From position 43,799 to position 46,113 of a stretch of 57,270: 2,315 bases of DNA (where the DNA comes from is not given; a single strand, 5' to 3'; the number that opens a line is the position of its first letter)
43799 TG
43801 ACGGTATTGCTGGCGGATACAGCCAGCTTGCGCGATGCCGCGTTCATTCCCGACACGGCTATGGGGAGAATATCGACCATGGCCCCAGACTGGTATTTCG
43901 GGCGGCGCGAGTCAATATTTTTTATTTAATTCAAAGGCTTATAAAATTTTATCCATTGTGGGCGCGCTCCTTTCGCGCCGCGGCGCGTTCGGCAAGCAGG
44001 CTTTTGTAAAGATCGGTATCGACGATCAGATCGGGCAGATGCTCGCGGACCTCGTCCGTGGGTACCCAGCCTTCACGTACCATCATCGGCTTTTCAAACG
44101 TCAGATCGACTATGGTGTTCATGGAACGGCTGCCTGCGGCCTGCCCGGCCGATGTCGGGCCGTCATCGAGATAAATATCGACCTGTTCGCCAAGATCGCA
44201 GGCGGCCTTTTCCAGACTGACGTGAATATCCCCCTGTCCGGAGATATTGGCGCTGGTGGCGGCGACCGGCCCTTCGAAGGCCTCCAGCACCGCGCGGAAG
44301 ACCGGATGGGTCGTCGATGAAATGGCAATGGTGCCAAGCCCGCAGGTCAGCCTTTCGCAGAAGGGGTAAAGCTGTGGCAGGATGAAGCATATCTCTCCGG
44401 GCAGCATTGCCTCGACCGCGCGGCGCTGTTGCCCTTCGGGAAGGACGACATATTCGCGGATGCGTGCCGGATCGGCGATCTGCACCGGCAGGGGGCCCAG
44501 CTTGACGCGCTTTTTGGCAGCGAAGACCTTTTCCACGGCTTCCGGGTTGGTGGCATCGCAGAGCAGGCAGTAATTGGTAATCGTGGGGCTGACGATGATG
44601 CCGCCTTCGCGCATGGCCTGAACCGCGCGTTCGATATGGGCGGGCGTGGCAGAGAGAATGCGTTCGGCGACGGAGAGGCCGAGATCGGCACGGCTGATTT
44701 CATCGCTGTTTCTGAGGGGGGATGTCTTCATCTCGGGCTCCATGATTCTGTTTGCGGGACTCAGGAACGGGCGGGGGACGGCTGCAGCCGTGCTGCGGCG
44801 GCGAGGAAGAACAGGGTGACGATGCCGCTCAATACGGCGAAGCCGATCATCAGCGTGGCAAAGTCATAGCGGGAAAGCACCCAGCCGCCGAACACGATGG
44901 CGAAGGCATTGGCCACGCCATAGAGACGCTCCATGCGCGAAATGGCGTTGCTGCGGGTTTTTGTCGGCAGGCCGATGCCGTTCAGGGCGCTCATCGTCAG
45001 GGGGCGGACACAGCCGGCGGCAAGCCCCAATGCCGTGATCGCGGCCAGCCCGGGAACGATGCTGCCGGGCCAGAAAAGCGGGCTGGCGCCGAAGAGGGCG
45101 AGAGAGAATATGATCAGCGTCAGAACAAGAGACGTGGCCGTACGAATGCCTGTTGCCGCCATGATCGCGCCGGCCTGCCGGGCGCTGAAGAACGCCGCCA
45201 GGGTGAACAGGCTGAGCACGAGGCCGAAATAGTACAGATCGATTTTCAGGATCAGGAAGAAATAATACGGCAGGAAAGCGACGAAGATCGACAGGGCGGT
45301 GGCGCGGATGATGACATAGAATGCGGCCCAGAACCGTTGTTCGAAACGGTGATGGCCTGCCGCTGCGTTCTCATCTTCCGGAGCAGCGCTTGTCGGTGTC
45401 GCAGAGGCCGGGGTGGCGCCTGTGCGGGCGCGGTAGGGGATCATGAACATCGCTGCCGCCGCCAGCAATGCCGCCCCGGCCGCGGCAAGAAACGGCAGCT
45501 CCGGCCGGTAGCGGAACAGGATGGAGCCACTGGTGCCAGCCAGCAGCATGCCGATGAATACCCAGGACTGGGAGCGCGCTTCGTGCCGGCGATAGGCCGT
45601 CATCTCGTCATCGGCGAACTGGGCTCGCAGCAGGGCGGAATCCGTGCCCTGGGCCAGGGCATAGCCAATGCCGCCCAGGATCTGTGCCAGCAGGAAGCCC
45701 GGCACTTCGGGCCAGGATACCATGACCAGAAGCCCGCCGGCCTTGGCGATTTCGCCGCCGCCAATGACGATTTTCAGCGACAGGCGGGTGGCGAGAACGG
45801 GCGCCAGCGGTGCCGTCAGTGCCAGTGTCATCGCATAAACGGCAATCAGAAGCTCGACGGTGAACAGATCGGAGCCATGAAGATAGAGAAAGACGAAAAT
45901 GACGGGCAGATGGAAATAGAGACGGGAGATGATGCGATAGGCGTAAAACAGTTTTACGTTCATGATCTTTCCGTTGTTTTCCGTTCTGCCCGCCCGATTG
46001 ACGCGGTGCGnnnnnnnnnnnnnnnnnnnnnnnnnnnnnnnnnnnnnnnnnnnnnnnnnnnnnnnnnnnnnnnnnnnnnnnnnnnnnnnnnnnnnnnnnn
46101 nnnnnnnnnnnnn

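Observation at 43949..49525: Uncharacterised operon: two stand-alone YrdC/Sua5-fold proteins bracketing a PqqC/TenA-like haem-oxygenase-fold protein, an amidohydrolase_2 enzyme and an MFS transporter, under a divergent TetR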

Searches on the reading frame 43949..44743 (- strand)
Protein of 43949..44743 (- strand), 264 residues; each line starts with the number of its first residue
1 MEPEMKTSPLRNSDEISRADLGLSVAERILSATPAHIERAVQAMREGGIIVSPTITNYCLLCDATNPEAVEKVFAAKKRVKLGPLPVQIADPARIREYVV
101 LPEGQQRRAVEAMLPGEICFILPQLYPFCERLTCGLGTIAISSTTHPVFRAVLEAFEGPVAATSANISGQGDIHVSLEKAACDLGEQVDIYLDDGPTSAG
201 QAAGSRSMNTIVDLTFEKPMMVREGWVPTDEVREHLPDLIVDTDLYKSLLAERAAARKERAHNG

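Call 3: search_protein_families(library=pfam, proteins=[window:43949-44743:-], max_evalue=0.01)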
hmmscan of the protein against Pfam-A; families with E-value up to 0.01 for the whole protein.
window:43949-44743:- (264 aa): 1 family
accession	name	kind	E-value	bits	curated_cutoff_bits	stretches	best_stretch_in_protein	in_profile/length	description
PF01300.24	Sua5_yciO_yrdC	-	9.9e-39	133.1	25.1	1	43-225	2-178/178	Telomere recombination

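Call 4: search_protein_families(library=ncbifam, proteins=[window:43949-44743:-], max_evalue=0.01)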
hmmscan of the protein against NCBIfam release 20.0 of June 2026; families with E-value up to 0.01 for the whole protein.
window:43949-44743:- (264 aa): 3 families
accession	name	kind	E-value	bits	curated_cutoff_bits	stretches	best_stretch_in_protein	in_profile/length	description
TIGR00057.1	TIGR00057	equivalog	1e-39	135.8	123.2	1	33-232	7-197/202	L-threonylcarbamoyladenylate synthase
NF007919.1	PRK10634.1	equivalog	1e-15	57.7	175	1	41-185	2-147/176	L-threonylcarbamoyladenylate synthase type 1 TsaC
TIGR00143.1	hypF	equivalog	2.9e-05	22.4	466.1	1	35-171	192-326/741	carbamoyltransferase HypF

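Call 14: search_solved_structures(query=window:43949-44743:-, max_evalue=0.01, show_alignments=2)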
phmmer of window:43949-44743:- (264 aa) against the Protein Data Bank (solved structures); distinct sequences matched with E-value up to 0.01: 13.
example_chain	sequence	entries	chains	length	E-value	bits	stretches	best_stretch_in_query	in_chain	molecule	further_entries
9d3h_A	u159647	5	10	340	1e-21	80.8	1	37-247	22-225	Threonylcarbamoyl-AMP synthase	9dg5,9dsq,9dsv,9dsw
6f89_A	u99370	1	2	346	1.3e-20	77.3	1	38-260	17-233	Threonylcarbamoyl-AMP synthase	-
6f87_A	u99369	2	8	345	1.7e-20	76.8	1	39-256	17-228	Threonylcarbamoyl-AMP synthase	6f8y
2eqa_A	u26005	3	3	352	7e-19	71.5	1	37-242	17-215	Hypothetical protein ST1526 | Putative uncharacterized protein ST1526 | YrdC/Sua5 family protein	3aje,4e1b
1jcu_A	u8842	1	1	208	6.5e-16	61.8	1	32-232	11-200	conserved protein MTH1692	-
1k7j_A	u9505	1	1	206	7.5e-12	48.5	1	37-225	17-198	Protein yciO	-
1kk9_A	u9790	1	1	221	9.4e-12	48.2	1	37-225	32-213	probable translation factor yciO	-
8ide_A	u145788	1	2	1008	4.7e-09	39.4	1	15-251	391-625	N(6)-L-threonylcarbamoyladenine synthase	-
1hru_A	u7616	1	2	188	7.8e-09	38.6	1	37-171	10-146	YRDC GENE PRODUCT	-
2mx1_A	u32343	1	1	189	8e-09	38.6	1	37-171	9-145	Threonylcarbamoyl-AMP synthase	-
3tsp_A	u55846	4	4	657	4.8e-05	26.2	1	35-187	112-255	Transcriptional regulatory protein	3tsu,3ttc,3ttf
3tsq_A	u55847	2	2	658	4.8e-05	26.2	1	35-187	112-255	Transcriptional regulatory protein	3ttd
3vth_A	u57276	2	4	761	0.00025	23.9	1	37-192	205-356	Hydrogenase maturation factor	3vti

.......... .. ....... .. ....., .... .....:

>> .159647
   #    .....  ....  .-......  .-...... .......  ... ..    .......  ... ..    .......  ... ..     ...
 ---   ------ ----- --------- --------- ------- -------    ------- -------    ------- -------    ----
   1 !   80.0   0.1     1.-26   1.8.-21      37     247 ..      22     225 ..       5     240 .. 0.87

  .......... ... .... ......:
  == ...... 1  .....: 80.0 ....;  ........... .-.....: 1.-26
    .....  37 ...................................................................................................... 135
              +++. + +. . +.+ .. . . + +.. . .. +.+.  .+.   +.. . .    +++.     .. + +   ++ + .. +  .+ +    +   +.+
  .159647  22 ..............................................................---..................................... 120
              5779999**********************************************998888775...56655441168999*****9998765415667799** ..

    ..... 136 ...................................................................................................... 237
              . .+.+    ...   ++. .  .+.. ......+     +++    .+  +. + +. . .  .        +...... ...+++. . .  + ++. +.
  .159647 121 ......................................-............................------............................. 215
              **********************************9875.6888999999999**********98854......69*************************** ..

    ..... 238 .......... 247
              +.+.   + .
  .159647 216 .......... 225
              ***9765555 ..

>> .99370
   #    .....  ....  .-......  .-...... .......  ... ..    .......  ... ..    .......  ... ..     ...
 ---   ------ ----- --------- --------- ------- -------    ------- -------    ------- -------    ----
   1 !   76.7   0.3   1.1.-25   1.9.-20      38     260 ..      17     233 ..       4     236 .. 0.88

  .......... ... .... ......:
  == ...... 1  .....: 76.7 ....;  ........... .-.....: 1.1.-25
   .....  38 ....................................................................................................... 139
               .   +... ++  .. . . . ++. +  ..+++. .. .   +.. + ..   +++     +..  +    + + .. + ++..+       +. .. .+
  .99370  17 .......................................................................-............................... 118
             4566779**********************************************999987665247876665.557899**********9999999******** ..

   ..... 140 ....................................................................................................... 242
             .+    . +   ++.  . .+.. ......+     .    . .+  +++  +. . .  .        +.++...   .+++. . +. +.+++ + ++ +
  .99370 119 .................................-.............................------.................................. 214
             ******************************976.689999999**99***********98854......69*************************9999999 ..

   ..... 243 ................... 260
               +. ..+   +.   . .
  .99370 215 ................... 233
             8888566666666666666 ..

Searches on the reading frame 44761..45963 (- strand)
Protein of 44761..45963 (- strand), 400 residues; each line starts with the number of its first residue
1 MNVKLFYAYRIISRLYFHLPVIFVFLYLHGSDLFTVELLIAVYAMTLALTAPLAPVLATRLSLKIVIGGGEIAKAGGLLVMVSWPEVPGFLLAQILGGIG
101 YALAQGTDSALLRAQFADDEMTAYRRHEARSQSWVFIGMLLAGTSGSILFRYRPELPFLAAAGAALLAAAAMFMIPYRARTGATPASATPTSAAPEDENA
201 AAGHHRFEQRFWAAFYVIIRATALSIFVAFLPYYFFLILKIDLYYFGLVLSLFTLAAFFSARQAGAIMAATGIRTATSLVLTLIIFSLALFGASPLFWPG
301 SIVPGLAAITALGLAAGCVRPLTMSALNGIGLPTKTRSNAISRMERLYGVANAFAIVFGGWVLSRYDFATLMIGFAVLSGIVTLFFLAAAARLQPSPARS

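Call 3: search_protein_families(library=pfam, proteins=[window:44761-45963:-], max_evalue=0.01)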
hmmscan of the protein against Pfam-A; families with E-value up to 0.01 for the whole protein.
window:44761-45963:- (400 aa): 1 family
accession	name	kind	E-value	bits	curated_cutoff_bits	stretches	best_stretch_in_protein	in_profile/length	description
PF07690.21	MFS_1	-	7.4e-18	65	33.4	2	28-326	26-318/347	Major Facilitator Superfamily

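Call 4: search_protein_families(library=ncbifam, proteins=[window:44761-45963:-], max_evalue=0.01)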
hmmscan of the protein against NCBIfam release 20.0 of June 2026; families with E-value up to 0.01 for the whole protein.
window:44761-45963:- (400 aa): 1 family
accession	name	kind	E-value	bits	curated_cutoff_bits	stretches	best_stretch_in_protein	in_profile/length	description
TIGR00880.1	2_A_01_02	superfamily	2.2e-05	24.6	131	1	38-175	2-137/141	multidrug resistance protein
